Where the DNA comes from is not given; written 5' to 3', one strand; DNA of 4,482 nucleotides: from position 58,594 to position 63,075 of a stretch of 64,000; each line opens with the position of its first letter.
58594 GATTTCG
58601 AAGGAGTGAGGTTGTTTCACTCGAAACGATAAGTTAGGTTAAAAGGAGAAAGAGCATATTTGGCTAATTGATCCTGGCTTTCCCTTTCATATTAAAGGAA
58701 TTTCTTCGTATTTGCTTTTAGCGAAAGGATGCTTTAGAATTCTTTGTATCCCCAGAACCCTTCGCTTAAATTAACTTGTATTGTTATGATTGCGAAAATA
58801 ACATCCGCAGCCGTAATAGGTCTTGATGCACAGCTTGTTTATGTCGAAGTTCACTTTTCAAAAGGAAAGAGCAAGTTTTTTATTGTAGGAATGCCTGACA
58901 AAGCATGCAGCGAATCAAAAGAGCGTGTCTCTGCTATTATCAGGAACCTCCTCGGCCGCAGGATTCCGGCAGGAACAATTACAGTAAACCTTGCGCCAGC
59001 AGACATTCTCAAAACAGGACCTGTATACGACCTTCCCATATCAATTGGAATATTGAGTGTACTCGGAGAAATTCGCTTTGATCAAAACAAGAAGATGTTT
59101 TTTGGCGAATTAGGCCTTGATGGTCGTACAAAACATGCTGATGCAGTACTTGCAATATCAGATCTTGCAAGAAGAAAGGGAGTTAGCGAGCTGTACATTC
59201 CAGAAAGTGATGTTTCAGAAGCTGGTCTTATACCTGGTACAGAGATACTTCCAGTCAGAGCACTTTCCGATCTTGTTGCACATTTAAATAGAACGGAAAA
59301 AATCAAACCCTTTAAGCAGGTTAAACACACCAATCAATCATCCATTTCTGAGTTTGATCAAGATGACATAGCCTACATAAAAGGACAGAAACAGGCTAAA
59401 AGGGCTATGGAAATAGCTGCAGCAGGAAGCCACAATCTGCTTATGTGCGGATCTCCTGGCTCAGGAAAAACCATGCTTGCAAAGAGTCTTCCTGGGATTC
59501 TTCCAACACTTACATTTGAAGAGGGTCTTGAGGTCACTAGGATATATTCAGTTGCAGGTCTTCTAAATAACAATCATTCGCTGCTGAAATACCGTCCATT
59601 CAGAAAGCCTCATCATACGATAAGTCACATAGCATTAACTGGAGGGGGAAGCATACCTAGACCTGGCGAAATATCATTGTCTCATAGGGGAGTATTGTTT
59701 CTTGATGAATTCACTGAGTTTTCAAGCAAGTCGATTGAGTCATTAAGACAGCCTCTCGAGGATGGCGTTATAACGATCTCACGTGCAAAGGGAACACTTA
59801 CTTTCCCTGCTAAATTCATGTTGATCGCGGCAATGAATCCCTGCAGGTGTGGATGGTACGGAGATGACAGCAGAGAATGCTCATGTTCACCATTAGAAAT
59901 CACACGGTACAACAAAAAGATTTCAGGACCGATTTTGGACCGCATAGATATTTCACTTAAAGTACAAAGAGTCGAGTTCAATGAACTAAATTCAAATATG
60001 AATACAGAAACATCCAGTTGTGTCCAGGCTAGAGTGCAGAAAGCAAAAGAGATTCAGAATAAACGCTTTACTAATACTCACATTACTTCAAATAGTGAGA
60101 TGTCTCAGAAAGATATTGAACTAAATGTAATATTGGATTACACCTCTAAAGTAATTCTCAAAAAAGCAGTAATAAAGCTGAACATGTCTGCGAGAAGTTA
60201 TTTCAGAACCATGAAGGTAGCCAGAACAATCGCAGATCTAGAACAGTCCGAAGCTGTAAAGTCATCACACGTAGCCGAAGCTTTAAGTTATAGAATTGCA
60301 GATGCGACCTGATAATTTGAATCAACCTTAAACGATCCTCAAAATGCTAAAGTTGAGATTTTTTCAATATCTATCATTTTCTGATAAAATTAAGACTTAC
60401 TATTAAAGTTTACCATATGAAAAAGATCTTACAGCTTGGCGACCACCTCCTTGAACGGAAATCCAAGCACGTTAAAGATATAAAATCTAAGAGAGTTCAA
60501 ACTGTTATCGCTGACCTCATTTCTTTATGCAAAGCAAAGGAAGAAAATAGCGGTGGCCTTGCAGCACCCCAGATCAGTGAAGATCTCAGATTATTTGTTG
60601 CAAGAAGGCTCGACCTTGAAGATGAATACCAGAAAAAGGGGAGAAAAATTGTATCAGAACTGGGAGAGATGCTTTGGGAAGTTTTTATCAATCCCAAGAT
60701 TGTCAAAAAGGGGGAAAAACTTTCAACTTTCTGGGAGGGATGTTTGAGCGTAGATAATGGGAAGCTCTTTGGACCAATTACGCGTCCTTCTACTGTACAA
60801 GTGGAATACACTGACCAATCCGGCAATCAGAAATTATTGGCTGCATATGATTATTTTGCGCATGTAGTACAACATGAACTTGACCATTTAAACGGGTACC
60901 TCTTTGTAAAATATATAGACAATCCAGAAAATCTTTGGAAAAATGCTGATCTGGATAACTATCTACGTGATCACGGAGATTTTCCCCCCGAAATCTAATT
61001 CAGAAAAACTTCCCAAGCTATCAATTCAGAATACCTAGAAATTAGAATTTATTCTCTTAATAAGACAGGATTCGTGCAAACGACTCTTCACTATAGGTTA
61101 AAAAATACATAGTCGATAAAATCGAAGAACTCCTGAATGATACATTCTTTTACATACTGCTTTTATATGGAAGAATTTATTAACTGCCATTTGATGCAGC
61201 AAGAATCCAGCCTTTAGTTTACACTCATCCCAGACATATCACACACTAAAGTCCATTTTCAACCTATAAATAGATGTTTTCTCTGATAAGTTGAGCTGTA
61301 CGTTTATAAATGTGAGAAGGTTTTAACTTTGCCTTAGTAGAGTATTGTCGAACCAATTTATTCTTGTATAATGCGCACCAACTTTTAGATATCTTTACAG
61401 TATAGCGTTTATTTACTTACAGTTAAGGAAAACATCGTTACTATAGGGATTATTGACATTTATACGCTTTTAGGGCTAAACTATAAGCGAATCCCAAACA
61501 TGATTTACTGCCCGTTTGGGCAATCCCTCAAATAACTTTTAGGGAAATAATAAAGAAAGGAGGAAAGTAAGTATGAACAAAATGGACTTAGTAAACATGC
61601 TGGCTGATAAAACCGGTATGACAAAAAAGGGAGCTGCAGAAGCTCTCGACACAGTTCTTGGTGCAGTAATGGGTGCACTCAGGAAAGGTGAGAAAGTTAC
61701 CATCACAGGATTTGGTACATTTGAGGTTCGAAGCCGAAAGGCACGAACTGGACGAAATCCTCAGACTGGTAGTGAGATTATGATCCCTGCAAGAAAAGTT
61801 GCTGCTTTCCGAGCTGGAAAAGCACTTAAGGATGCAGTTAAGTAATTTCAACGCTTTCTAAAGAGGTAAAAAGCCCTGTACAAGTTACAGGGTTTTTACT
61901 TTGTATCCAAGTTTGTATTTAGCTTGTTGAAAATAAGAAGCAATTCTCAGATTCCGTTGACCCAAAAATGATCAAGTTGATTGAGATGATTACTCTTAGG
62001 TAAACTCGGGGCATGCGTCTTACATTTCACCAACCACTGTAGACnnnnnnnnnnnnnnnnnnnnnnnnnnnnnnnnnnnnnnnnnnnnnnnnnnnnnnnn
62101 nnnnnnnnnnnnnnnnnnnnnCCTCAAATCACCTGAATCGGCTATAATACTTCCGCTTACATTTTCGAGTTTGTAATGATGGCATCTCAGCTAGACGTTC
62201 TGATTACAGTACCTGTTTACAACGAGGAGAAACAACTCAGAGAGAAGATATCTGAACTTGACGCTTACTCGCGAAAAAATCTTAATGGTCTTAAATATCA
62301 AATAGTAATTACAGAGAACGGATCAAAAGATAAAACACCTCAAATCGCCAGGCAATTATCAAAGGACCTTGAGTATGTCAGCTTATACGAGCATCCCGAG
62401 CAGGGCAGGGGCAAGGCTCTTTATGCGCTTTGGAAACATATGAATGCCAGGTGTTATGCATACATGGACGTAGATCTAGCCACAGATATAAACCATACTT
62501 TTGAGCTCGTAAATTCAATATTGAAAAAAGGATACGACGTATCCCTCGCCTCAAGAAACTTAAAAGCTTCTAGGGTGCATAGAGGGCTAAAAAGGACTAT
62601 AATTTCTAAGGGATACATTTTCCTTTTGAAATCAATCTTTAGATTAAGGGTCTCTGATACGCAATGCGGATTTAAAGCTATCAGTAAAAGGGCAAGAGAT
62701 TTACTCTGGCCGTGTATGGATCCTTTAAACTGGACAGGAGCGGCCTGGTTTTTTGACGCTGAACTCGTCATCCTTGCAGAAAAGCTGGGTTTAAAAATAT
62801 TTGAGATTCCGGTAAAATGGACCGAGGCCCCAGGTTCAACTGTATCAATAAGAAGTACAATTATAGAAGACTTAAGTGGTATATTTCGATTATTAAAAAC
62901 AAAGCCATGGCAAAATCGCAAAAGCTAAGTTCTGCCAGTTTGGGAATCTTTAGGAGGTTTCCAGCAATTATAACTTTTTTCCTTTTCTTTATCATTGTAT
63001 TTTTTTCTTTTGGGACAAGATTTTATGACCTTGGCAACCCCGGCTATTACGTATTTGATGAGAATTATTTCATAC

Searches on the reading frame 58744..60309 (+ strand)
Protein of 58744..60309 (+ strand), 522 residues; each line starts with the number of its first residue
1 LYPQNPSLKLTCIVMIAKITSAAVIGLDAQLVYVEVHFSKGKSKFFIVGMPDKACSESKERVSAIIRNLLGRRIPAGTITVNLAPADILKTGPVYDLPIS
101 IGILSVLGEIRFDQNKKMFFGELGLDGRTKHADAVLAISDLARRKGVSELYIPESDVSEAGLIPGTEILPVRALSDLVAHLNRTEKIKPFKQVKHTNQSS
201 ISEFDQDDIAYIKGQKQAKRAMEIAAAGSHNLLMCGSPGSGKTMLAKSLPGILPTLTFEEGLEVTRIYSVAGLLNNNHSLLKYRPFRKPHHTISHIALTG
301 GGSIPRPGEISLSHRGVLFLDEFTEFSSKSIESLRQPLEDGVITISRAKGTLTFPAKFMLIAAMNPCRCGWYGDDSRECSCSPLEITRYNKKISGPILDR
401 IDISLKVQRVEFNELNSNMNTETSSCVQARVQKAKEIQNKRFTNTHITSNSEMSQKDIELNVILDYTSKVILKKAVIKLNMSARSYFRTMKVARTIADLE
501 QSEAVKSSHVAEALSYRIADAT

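Call 53: search_protein_families(library=pfam, proteins=[window:58744-60309:+], max_evalue=0.001)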
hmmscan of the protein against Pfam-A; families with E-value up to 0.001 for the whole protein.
window:58744-60309:+ (522 aa): 6 families
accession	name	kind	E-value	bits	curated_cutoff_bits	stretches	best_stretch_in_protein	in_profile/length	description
PF01078.27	Mg_chelatase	-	2.9e-93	311.5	20.3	1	208-414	1-206/207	Magnesium chelatase, subunit ChlI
PF13541.12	ChlI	-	4.2e-34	117.5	27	1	34-155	1-120/121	Subunit ChlI of Mg-chelatase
PF13335.12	Mg_chelatase_C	-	5.2e-27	94.7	26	1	422-517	2-94/94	Magnesium chelatase, subunit ChlI C-terminal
PF00493.29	MCM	-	9.6e-11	41.7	23.3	1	307-404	114-201/224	MCM P-loop domain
PF07728.20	AAA_5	-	1.4e-08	35.3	22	1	231-367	1-124/139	AAA domain (dynein-related subfamily)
PF00158.32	Sigma54_activat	-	1.7e-05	25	20.2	0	304-365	83-142/168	Sigma-54 interaction domain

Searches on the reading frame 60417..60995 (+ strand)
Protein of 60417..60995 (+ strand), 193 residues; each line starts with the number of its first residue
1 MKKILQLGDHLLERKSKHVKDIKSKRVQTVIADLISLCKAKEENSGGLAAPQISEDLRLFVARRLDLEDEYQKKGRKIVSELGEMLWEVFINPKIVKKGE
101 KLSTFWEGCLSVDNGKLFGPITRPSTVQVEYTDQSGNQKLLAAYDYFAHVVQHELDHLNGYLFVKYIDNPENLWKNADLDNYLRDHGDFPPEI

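Call 53: search_protein_families(library=pfam, proteins=[window:60417-60995:+], max_evalue=0.001)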
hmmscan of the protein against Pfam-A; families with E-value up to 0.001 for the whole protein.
window:60417-60995:+ (193 aa): 1 family
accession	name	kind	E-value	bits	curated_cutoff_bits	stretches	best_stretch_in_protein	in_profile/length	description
PF01327.26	Pep_deformylase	-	2e-41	141.6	22.8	1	1-171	1-154/156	Polypeptide deformylase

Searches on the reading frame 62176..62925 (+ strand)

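Call 53: search_protein_families(library=pfam, proteins=[window:62176-62925:+], max_evalue=0.001)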
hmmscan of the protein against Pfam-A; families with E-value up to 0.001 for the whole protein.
window:62176-62925:+ (250 aa): 1 family
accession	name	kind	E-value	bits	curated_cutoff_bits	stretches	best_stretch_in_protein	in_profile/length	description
PF00535.33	Glycos_transf_2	-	4.8e-17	62.8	23.3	1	10-173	2-163/168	Glycosyl transferase family 2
